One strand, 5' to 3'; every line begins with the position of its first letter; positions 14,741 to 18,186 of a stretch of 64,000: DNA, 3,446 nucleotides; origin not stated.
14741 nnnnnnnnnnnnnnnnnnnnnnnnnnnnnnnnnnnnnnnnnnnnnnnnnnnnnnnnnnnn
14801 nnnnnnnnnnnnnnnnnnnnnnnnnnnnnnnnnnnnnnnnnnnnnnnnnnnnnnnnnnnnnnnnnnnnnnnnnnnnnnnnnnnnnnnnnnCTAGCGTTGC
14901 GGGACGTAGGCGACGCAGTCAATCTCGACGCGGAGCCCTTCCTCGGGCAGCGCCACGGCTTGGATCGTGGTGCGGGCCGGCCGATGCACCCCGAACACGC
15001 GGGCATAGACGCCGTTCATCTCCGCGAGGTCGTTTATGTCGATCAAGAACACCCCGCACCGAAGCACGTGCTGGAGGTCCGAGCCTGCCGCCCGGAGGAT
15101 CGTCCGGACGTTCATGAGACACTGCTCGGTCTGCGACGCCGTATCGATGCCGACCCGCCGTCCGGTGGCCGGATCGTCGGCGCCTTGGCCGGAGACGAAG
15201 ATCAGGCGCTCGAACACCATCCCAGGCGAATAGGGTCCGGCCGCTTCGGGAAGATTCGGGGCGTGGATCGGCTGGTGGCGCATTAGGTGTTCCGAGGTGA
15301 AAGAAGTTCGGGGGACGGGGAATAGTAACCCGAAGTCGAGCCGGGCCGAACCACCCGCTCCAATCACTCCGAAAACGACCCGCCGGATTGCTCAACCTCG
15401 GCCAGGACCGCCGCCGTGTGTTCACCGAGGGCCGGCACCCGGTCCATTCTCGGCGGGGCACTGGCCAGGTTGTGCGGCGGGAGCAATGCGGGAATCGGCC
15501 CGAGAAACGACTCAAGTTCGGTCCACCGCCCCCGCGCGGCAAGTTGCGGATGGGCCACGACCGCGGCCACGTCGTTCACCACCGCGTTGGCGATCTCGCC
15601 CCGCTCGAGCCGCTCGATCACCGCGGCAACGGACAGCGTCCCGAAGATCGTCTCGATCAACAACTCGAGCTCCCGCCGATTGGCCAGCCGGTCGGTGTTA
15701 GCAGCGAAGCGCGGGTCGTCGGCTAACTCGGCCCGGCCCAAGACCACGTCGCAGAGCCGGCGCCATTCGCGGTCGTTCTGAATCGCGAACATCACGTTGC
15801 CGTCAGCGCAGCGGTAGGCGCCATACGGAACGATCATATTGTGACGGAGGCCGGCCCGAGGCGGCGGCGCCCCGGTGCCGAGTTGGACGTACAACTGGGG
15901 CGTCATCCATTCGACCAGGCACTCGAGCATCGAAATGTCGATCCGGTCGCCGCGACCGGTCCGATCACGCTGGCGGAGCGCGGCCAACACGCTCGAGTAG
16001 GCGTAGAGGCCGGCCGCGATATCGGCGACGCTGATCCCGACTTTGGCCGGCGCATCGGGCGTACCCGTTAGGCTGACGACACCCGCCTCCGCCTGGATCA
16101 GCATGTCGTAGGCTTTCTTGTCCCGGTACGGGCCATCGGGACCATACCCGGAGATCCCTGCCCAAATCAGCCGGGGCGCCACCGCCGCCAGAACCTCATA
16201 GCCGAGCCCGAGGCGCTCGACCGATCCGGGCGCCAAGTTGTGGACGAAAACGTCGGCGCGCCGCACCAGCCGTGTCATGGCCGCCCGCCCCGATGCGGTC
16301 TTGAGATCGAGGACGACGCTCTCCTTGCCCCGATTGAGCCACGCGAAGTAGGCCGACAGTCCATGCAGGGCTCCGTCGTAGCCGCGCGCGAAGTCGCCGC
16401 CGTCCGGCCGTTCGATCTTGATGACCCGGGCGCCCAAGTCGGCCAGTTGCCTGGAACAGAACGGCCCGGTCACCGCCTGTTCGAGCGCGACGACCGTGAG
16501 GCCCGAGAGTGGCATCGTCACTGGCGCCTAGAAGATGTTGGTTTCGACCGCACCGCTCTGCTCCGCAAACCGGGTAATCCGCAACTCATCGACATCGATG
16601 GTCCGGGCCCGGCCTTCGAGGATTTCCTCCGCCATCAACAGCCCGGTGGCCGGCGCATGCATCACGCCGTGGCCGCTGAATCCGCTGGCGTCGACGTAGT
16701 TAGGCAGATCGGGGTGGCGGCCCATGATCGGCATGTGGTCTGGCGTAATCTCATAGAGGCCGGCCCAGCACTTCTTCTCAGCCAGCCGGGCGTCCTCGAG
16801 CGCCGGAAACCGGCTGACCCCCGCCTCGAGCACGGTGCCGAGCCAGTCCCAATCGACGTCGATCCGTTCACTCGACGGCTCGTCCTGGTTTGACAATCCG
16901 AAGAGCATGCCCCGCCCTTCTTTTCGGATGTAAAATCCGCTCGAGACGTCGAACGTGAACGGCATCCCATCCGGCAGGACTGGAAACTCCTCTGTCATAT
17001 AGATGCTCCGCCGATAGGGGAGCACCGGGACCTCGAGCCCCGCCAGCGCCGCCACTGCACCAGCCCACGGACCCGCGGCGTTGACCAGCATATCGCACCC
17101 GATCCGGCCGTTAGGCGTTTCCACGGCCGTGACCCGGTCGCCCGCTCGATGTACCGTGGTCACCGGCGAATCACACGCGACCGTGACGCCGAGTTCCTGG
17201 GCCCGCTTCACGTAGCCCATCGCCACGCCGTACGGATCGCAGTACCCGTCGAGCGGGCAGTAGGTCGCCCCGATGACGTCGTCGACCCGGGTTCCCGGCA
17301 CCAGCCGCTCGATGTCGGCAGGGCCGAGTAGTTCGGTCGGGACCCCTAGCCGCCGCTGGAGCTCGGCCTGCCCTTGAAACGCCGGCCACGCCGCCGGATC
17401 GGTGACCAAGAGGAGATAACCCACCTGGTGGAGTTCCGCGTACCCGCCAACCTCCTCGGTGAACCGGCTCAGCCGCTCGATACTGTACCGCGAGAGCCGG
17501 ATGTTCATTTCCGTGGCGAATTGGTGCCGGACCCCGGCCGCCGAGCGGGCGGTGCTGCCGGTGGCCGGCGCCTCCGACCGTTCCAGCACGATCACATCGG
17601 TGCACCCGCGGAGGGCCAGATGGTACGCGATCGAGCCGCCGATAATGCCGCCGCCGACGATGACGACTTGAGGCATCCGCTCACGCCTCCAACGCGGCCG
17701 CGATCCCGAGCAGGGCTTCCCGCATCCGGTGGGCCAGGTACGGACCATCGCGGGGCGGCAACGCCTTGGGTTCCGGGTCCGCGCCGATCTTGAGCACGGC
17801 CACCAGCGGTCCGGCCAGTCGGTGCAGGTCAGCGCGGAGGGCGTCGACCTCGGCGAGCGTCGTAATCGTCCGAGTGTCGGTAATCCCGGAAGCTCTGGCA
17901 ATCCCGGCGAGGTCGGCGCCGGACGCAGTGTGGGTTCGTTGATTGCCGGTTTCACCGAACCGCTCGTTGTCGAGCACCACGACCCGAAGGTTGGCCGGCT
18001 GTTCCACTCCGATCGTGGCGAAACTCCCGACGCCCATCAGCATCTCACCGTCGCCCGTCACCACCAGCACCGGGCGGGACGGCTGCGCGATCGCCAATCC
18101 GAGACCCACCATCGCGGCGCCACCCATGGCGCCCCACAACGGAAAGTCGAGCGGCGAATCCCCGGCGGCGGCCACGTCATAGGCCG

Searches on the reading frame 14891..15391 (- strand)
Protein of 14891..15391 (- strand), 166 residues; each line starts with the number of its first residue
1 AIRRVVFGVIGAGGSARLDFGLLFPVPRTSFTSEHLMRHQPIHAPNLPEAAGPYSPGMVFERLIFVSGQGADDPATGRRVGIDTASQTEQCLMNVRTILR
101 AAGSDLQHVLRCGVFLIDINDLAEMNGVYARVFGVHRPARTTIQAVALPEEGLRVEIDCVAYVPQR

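Call 47: search_protein_families(library=pfam, proteins=[window:14891-15391:-], max_evalue=0.001)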
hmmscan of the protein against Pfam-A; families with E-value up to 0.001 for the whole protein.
window:14891-15391:- (166 aa): 1 family
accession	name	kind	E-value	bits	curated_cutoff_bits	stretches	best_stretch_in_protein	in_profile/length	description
PF01042.26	Ribonuc_L-PSP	-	5.9e-30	104.2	27.3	1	47-163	4-121/121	Endoribonuclease L-PSP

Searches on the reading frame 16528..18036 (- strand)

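Call 48: search_protein_families(library=pfam, proteins=[window:16528-18036:-], max_evalue=0.001)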
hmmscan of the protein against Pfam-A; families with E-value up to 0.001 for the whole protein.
window:16528-18036:- (502 aa): 5 families
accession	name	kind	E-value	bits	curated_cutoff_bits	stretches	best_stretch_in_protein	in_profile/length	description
PF01266.30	DAO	-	9.5e-73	246.2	27.9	1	124-470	2-352/353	FAD dependent oxidoreductase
PF07992.20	Pyr_redox_2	-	6.3e-08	32.8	26.1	1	113-179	133-198/291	Pyridine nucleotide-disulphide oxidoreductase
PF00070.33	Pyr_redox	-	5.6e-05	24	22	0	124-173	2-50/82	Pyridine nucleotide-disulphide oxidoreductase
PF13450.12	NAD_binding_8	-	0.00012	22.8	21.9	1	126-173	1-47/68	NAD(P)-binding Rossmann-like domain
PF01494.25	FAD_binding_3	-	0.0006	19.6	22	0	123-161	3-40/349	FAD binding domain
